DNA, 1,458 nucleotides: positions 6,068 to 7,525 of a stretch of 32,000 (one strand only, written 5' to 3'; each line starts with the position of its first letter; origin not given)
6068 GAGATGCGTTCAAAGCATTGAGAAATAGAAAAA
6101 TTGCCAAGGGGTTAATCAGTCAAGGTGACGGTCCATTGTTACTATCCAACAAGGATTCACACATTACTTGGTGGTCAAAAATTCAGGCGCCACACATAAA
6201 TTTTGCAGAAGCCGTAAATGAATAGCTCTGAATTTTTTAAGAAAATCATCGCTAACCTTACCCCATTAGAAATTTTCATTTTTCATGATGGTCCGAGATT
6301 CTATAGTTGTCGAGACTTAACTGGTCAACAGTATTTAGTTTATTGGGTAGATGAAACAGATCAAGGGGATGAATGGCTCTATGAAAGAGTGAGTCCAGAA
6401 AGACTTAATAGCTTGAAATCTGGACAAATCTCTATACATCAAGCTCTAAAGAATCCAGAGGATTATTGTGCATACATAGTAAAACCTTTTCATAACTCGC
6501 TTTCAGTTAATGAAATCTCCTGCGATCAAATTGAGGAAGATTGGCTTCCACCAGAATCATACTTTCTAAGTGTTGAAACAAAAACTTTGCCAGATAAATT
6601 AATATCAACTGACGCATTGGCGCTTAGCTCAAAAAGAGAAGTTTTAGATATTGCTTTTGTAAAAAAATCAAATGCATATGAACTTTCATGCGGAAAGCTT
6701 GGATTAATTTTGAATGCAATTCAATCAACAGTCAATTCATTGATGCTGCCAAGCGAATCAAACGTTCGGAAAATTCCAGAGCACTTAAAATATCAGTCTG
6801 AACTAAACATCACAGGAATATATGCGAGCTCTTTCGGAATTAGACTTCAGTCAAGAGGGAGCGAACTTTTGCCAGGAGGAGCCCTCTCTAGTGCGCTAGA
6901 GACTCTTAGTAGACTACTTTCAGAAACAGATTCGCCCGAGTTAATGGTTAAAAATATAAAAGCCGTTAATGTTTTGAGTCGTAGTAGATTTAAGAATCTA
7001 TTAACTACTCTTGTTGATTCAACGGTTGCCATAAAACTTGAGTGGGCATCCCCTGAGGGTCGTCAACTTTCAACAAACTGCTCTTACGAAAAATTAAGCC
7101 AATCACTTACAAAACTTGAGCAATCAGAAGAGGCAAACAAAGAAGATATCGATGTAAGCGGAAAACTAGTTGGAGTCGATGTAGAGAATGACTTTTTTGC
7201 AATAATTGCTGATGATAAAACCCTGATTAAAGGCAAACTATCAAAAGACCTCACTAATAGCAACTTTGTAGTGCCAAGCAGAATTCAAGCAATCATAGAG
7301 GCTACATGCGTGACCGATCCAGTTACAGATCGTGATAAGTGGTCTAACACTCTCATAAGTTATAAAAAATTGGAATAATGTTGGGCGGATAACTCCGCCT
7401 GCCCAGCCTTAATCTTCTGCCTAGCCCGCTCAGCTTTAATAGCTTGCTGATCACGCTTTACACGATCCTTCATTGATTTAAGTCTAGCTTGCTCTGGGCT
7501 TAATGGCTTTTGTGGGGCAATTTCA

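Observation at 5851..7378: Overlapping 124-aa + 386-aa gene pair with no recognisable domains in the cargo position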

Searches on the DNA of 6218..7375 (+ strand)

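Call 50: search_dna_similar(query=L011:2537-4260:+, collection=ecoli_genomes, mode=distant, max_rows=10)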
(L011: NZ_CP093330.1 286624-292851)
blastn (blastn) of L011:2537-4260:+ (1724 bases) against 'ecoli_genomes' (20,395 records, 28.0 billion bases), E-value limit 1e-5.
Records with a match: 11; places in all: 11; records where one place covers at least 80% of the query: 0.
Genomes with a match: 11 of 5426; with a place that covers at least 80% of the query: 0. Places per genome that has any: lowest 1, median 1, highest 1. On chromosomes: 11 places; on plasmids: 0.
Best place of each record, by identity: 60-80% 11.
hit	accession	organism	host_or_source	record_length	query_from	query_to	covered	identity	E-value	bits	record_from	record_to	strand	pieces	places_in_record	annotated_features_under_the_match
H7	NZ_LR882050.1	Escherichia coli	Aves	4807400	435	1720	75%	70.2%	8e-157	563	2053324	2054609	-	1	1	DUF6575 domain-containing protein | hypothetical protein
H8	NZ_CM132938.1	Escherichia coli strain 998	Homo sapiens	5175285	435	1720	75%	70.1%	3e-155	559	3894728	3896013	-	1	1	DUF6575 domain-containing protein | hypothetical protein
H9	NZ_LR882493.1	Escherichia coli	Vulpes vulpes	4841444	435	1720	75%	70.1%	3e-155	559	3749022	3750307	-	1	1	DUF6575 domain-containing protein | hypothetical protein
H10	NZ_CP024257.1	Escherichia coli O25:H16 strain F5505-C1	missing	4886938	490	682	11%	73.6%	2e-19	107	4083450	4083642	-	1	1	DUF6575 domain-containing protein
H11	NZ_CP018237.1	Escherichia coli strain 155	missing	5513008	490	682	11%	73.6%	2e-19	107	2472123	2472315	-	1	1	DUF6575 domain-containing protein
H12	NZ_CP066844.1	Escherichia coli strain Z30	Homo sapiens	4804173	490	682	11%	73.6%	2e-19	107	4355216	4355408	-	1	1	DUF6575 domain-containing protein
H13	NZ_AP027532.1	Escherichia coli strain LR-45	Homo sapiens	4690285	490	682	11%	73.6%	2e-19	107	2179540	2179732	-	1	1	DUF6575 domain-containing protein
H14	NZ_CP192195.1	Escherichia coli strain DSM 101139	clinical sample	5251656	490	682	11%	73.6%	2e-19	107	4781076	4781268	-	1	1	DUF6575 domain-containing protein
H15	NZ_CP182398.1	Escherichia coli strain EC6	pig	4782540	490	682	11%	73.6%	2e-19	107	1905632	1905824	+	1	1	DUF6575 domain-containing protein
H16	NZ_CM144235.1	Escherichia coli strain HMDUC-17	meat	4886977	490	682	11%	73.6%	2e-19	107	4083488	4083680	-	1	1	DUF6575 domain-containing protein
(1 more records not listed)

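Call 51: get_annotated_region(hit=H10, flank=4000)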
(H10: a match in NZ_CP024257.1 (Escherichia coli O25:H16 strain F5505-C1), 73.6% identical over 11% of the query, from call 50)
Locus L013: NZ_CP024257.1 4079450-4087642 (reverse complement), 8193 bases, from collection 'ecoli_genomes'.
description: Escherichia coli O25:H16 strain F5505-C1 chromosome, complete genome
organism: Escherichia coli O25:H16 strain F5505-C1 (NCBI taxid 2048780)
replicon: chromosome; assembly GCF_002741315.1
host: missing; source: missing; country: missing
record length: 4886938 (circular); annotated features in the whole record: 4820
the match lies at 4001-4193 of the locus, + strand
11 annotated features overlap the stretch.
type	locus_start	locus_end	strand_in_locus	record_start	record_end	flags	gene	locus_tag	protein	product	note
CDS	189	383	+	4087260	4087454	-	-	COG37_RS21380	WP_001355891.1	hypothetical protein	-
CDS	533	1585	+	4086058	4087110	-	-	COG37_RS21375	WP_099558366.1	DNA-methyltransferase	-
CDS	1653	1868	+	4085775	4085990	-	essD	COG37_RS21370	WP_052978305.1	phage lysis protein EssD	-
CDS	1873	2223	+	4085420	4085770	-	-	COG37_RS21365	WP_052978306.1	YdfR family protein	-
CDS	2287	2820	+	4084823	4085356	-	-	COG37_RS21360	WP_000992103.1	lysozyme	-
CDS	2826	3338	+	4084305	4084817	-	-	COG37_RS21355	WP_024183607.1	DUF2514 domain-containing protein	-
CDS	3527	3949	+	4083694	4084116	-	-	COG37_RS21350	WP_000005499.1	hypothetical protein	-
CDS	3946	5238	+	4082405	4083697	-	-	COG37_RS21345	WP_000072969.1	DUF6575 domain-containing protein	-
CDS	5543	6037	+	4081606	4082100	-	-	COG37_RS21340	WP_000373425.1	DUF1441 family protein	-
CDS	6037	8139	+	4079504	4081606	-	-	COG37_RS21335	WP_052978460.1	phage terminase large subunit family protein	-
CDS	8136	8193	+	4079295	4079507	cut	-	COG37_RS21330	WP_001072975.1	hypothetical protein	-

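Call 52: get_annotated_region(hit=H7, flank=3000)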
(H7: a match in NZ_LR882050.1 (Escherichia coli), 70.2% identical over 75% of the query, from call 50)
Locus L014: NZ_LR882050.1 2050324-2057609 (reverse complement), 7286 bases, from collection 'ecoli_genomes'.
description: Escherichia coli isolate 2016-02-324 chromosome 1, complete sequence
organism: Escherichia coli (NCBI taxid 562)
replicon: chromosome; assembly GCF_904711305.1
host: Aves; source: Wild bird; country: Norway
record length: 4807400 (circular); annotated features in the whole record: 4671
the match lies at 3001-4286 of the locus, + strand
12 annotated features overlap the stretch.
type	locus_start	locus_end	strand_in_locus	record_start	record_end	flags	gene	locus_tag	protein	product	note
CDS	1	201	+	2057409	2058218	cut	-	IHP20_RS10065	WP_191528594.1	KilA-N domain-containing protein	-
CDS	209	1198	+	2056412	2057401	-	-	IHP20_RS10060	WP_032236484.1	DUF968 domain-containing protein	-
CDS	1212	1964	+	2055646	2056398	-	-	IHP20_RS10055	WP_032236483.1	antitermination protein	-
CDS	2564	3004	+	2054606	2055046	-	-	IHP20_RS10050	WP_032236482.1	hypothetical protein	-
CDS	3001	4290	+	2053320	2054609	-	-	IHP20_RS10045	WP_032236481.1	DUF6575 domain-containing protein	-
CDS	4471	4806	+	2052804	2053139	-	-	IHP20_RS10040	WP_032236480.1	phage holin, lambda family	-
CDS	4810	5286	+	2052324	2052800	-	-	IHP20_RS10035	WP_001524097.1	glycoside hydrolase family 24 protein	-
CDS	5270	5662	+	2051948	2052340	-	-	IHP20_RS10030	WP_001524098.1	DUF2570 domain-containing protein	-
CDS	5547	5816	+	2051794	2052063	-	lysC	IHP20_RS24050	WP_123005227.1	Rz1-like lysis system protein LysC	-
CDS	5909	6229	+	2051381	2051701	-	-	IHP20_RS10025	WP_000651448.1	GrlR family regulatory protein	-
CDS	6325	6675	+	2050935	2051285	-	-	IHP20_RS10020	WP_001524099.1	HNH endonuclease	-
CDS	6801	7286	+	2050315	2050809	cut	-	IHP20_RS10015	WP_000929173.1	phage terminase small subunit P27 family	-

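Call 62: search_dna_similar(query=L013:3527-5238:+, collection=ecoli_genomes, mode=distant, max_rows=30, rows=spread)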
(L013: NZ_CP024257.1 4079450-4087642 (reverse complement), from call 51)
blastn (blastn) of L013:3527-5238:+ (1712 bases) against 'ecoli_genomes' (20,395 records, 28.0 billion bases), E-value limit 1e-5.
Records with a match: 13; places in all: 13; records where one place covers at least 80% of the query: 10.
Genomes with a match: 13 of 5426; with a place that covers at least 80% of the query: 10. Places per genome that has any: lowest 1, median 1, highest 1. On chromosomes: 13 places; on plasmids: 0.
Best place of each record, by identity: >=99% 8; 60-80% 5.
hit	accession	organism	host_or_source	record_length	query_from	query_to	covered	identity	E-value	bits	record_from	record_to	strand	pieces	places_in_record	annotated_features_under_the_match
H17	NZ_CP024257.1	Escherichia coli O25:H16 strain F5505-C1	missing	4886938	1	1712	100%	100.0%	0e+0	3088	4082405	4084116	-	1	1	DUF6575 domain-containing protein | hypothetical protein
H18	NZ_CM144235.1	Escherichia coli strain HMDUC-17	meat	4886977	1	1712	100%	100.0%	0e+0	3088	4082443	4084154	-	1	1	DUF6575 domain-containing protein | hypothetical protein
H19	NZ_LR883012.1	Escherichia coli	-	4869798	1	1712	100%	100.0%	0e+0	3088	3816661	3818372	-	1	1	DUF6575 domain-containing protein | hypothetical protein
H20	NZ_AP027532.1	Escherichia coli strain LR-45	Homo sapiens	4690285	1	1712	100%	99.8%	0e+0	3075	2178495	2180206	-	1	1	DUF6575 domain-containing protein | hypothetical protein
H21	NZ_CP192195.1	Escherichia coli strain DSM 101139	clinical sample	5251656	1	1712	100%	99.8%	0e+0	3070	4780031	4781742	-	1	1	DUF6575 domain-containing protein | hypothetical protein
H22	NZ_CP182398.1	Escherichia coli strain EC6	pig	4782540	1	1712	100%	99.8%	0e+0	3070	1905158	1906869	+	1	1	DUF6575 domain-containing protein | hypothetical protein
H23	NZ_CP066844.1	Escherichia coli strain Z30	Homo sapiens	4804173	1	1712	100%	99.7%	0e+0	3066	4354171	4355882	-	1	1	DUF6575 domain-containing protein | hypothetical protein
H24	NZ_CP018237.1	Escherichia coli strain 155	missing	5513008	1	1712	100%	99.4%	0e+0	3043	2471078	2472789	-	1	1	DUF6575 domain-containing protein | hypothetical protein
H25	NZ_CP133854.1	Escherichia coli strain ES4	Homo sapiens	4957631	1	1634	95%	68.1%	2e-157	565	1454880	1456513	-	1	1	DUF6575 domain-containing protein | hypothetical protein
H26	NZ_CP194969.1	Escherichia coli strain EC28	Homo sapiens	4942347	1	1634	95%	68.1%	2e-157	565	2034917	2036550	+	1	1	DUF6575 domain-containing protein | hypothetical protein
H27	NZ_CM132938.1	Escherichia coli strain 998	Homo sapiens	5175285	386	595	12%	69.2%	3e-11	81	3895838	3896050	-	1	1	DUF6575 domain-containing protein | hypothetical protein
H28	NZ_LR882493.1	Escherichia coli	Vulpes vulpes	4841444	386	595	12%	69.2%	3e-11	81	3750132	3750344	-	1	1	DUF6575 domain-containing protein | hypothetical protein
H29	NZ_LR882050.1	Escherichia coli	Aves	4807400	386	595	12%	69.2%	3e-11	81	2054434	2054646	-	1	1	DUF6575 domain-containing protein | hypothetical protein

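Call 63: get_annotated_region(hit=H25, flank=3000)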
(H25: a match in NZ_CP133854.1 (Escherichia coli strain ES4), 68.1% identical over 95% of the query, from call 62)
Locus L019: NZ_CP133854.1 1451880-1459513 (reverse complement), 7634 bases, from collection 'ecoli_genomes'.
description: Escherichia coli strain ES4 chromosome, complete genome
organism: Escherichia coli strain ES4 (NCBI taxid 562)
replicon: chromosome; assembly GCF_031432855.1
host: Homo sapiens; source: rectal swab; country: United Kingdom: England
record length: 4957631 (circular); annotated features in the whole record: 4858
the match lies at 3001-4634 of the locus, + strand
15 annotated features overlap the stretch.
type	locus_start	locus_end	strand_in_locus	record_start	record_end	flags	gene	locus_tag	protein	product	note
CDS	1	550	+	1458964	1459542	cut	-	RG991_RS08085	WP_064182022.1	DUF1133 family protein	-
CDS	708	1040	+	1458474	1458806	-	-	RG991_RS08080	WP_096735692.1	hypothetical protein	-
CDS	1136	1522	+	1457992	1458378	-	-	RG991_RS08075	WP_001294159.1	phage holin family protein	-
CDS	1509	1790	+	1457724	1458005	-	-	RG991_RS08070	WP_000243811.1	phage holin family protein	-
CDS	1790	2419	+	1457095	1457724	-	-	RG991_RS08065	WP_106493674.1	glycoside hydrolase family 19 protein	-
CDS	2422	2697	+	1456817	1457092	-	-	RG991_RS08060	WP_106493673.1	hypothetical protein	-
CDS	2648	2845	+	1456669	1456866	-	-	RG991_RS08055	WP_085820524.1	hypothetical protein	-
CDS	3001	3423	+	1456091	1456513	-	-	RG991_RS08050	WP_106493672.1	hypothetical protein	-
CDS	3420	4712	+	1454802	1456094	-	-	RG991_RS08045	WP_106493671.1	DUF6575 domain-containing protein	-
CDS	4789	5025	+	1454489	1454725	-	-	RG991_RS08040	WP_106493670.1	DUF2560 family protein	-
CDS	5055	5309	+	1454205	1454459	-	-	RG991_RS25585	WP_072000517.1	DUF551 domain-containing protein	-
CDS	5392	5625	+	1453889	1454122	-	-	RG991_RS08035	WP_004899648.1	hypothetical protein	-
CDS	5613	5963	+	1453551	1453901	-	-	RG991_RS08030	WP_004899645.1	HNH endonuclease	-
CDS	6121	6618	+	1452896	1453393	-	-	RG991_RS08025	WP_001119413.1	phage terminase small subunit P27 family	-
CDS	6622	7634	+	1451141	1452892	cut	-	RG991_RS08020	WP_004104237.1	terminase large subunit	-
